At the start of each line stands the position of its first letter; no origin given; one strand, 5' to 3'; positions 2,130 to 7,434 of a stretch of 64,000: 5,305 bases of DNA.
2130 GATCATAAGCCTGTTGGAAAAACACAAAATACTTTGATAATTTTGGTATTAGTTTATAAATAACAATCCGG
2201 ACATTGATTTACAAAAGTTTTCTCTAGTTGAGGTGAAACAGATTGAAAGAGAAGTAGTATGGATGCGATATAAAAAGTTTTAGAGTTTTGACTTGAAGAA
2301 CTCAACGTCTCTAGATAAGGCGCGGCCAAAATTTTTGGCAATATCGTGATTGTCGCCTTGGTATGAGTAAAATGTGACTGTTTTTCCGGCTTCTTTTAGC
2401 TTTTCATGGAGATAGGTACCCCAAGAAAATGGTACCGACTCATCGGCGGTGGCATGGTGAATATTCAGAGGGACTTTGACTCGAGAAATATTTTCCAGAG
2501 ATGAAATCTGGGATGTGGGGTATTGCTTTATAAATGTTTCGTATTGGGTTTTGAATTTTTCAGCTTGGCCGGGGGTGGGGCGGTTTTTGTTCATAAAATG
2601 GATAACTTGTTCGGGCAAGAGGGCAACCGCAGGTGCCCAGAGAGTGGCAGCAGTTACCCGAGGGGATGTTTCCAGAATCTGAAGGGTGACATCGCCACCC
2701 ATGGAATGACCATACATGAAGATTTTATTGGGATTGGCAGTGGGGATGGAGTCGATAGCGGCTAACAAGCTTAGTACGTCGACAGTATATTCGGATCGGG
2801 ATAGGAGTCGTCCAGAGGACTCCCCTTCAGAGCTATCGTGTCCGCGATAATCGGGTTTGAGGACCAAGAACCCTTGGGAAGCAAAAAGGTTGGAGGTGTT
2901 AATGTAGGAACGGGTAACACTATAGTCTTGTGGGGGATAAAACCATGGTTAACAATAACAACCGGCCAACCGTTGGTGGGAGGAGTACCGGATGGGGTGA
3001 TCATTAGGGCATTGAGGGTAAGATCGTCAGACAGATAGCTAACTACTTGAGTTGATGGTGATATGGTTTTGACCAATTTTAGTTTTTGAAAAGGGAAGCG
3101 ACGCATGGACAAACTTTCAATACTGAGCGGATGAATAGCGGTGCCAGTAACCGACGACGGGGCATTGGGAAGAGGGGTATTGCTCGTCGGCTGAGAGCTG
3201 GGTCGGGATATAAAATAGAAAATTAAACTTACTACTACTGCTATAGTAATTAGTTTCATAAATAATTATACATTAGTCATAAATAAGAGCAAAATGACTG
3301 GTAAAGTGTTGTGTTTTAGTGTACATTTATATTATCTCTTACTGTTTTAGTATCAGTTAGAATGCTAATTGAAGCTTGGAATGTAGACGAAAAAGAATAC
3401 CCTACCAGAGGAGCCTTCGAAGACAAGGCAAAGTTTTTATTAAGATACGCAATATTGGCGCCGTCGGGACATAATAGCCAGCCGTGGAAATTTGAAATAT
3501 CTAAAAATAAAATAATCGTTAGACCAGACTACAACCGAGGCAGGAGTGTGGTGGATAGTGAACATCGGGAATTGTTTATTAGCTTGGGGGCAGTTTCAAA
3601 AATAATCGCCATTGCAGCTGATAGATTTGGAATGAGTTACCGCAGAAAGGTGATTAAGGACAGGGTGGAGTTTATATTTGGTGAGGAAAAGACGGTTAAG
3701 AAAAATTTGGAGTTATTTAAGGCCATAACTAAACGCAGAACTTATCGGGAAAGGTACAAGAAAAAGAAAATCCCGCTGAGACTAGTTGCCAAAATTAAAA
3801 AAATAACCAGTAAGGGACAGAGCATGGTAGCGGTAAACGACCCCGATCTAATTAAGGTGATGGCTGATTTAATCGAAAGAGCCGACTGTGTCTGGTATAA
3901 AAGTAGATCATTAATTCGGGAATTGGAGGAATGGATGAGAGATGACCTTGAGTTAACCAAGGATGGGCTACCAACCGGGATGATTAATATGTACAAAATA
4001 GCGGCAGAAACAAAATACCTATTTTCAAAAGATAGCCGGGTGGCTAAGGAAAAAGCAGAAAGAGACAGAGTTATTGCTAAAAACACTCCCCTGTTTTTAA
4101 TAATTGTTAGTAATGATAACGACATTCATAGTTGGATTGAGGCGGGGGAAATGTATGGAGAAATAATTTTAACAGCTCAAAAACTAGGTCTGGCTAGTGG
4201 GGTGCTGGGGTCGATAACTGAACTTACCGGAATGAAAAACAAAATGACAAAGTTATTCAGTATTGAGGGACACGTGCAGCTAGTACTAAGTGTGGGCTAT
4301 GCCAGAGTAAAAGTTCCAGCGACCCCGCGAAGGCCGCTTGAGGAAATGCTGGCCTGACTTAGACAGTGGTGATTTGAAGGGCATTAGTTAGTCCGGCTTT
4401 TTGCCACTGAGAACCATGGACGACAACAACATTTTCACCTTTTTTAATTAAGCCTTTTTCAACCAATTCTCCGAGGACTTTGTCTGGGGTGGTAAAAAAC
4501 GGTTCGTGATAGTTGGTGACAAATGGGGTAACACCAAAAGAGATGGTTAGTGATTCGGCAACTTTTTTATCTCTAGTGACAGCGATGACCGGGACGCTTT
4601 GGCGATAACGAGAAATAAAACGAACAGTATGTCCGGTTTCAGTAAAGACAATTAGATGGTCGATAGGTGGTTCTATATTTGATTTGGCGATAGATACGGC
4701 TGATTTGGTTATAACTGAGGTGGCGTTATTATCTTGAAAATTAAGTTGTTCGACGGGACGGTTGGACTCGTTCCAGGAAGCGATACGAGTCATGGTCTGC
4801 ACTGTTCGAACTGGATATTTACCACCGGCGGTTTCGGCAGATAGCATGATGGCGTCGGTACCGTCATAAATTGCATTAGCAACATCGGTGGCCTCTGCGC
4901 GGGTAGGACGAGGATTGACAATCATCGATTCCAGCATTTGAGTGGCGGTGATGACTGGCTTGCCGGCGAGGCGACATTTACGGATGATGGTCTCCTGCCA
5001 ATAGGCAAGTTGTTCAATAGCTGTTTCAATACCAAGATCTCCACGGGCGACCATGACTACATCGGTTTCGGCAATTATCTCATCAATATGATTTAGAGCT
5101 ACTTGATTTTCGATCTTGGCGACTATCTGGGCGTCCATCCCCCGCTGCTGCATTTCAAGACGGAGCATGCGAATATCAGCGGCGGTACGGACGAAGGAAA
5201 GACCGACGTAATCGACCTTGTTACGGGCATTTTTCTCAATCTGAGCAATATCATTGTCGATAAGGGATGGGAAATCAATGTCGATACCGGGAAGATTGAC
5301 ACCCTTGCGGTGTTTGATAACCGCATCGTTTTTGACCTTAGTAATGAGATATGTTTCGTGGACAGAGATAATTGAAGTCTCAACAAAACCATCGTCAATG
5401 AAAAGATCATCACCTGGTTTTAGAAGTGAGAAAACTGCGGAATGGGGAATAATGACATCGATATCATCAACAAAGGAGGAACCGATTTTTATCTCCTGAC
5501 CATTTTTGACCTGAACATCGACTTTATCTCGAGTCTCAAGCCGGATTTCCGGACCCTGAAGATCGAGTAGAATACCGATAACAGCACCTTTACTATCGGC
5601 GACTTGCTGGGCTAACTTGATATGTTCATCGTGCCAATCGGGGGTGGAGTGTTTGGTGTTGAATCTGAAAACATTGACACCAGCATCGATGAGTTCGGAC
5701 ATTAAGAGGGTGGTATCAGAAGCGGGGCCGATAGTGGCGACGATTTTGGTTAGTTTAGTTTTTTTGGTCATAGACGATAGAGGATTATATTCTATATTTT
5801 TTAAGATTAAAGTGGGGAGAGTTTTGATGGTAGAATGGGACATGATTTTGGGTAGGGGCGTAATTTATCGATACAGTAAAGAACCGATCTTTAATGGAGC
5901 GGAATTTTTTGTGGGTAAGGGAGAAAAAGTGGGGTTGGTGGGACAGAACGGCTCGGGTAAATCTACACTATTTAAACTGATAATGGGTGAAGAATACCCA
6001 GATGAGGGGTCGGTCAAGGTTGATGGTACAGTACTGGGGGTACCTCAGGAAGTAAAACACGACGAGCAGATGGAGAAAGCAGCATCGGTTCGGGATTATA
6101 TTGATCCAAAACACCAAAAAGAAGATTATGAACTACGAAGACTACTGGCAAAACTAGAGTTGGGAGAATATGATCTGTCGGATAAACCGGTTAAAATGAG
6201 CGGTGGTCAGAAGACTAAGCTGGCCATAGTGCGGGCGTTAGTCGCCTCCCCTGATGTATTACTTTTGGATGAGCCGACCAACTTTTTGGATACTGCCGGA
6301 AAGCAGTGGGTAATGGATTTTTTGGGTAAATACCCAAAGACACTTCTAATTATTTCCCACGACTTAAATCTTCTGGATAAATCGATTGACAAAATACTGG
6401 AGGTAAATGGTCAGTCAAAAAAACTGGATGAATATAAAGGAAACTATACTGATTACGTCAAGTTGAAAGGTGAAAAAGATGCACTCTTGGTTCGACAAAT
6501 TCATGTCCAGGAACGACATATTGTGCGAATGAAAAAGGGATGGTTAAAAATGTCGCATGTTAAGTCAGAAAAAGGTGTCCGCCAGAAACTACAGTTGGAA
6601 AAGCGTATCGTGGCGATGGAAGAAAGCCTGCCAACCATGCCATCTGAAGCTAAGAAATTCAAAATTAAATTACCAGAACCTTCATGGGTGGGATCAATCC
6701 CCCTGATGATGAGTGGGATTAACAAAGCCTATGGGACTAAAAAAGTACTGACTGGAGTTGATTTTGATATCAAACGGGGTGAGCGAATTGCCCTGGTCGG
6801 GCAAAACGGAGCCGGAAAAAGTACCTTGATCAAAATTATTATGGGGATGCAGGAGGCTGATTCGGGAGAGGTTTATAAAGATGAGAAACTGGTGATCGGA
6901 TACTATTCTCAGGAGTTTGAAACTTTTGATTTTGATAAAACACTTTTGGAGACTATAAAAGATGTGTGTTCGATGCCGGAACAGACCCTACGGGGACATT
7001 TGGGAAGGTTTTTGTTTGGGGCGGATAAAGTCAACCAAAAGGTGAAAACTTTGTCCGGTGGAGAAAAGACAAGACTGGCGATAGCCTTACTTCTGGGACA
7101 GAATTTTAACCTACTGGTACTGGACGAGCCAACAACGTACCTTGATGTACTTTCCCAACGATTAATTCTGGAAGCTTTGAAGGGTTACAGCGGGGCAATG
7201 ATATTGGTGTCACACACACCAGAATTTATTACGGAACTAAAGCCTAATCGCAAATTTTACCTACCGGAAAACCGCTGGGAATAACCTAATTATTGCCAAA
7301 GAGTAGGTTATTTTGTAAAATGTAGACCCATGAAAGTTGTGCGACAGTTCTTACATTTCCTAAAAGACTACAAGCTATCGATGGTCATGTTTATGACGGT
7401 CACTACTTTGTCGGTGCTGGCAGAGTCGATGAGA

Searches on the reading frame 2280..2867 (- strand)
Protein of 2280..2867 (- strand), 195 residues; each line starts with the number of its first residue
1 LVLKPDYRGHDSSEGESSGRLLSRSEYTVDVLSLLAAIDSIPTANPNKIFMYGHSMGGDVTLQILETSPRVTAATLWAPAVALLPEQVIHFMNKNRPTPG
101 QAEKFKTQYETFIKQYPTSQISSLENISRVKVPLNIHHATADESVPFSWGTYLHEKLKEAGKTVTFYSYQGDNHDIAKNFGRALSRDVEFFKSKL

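Call 118: search_protein_families(library=pfam, proteins=[window:2280-2867:-], max_evalue=0.0001)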
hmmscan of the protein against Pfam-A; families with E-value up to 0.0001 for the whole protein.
window:2280-2867:- (195 aa): 5 families
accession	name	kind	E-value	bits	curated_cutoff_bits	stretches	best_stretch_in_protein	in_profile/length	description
PF12146.15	Hydrolase_4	-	7.7e-14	52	27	1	3-87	35-117/239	Serine aminopeptidase, S33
PF00326.27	Peptidase_S9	-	1.8e-11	44.4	22.6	1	4-193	19-208/213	Prolyl oligopeptidase family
PF01738.24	DLH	-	3e-11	43.8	21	1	30-176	80-188/217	Dienelactone hydrolase family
PF07859.19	Abhydrolase_3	-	8.8e-07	29.3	25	1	29-176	53-208/210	alpha/beta hydrolase fold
PF02230.22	Abhydrolase_2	-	9.5e-07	29.3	23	0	123-180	148-205/217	Phospholipase/Carboxylesterase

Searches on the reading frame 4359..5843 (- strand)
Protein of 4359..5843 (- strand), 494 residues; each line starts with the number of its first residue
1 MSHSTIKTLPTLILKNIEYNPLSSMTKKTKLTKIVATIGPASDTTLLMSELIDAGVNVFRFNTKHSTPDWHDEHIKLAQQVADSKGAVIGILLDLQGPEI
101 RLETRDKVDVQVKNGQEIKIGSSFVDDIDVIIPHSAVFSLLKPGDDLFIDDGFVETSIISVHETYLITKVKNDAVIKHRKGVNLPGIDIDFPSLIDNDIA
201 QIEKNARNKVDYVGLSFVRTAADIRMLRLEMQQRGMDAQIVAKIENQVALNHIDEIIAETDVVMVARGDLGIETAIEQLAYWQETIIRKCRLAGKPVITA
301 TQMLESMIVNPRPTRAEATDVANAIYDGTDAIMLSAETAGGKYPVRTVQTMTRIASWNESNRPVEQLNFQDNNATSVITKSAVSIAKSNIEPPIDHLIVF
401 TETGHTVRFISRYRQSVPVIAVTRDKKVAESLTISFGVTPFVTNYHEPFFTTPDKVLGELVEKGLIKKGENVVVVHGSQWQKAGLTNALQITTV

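Call 118: search_protein_families(library=pfam, proteins=[window:4359-5843:-], max_evalue=0.0001)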
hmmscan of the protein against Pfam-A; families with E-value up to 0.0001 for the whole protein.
window:4359-5843:- (494 aa): 2 families
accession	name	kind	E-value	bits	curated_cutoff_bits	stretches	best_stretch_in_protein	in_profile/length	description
PF00224.27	PK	-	1.5e-105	353.4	30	1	30-348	2-328/328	Pyruvate kinase, barrel domain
PF02887.21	PK_C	-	4.6e-24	85.2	28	1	378-491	3-113/114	Pyruvate kinase, alpha/beta domain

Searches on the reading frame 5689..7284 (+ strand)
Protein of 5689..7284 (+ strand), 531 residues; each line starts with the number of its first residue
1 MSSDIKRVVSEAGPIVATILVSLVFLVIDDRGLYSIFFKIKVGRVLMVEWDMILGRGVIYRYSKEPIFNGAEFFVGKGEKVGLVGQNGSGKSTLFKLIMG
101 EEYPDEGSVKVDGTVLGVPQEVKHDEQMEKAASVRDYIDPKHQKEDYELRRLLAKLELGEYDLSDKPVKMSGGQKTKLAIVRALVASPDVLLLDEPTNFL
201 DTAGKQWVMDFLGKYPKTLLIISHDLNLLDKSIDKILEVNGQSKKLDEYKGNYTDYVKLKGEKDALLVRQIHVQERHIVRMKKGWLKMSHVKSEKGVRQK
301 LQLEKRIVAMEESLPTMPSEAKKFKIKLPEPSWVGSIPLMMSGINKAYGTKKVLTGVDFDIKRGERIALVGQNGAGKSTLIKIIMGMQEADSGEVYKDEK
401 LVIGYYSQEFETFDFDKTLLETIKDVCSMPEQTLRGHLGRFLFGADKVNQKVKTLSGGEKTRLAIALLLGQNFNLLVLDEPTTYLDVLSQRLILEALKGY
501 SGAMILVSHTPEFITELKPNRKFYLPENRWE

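Call 118: search_protein_families(library=pfam, proteins=[window:5689-7284:+], max_evalue=0.0001)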
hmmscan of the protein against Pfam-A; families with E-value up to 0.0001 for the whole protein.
window:5689-7284:+ (531 aa): 11 families
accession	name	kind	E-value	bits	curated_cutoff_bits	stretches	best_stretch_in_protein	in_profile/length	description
PF00005.33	ABC_tran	-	2.1e-55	187.5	25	2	69-198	2-137/137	ABC transporter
PF13304.12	AAA_21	-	1.8e-18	68.1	27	0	368-395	3-36/304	AAA domain, putative AbiEii toxin, Type IV TA system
PF02463.25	SMC_N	-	3.4e-13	50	40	0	452-518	134-206/220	RecF/RecN/SMC N terminal domain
PF13555.12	AAA_29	-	5.4e-09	36.1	27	0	356-381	14-39/61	P-loop containing region of AAA domain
PF01926.29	MMR_HSR1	-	6.2e-07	30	21.9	0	366-387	1-22/113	50S ribosome-binding GTPase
PF03193.22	RsgA_GTPase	-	1.3e-06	28.8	30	0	363-398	106-140/174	RsgA GTPase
PF13476.12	AAA_23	-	4.5e-06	27.9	27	0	368-384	23-39/201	AAA domain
PF13401.12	AAA_22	-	6.2e-06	27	27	0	367-442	8-79/130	AAA domain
PF05729.18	NACHT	-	1.1e-05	25.8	26.7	0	366-435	2-70/167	NACHT domain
PF00350.29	Dynamin_N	-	1.2e-05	25.8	27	0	81-150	1-66/168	Dynamin family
PF12848.13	ABC_tran_Xtn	-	3.7e-05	24.2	25.9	1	243-312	5-72/85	ABC transporter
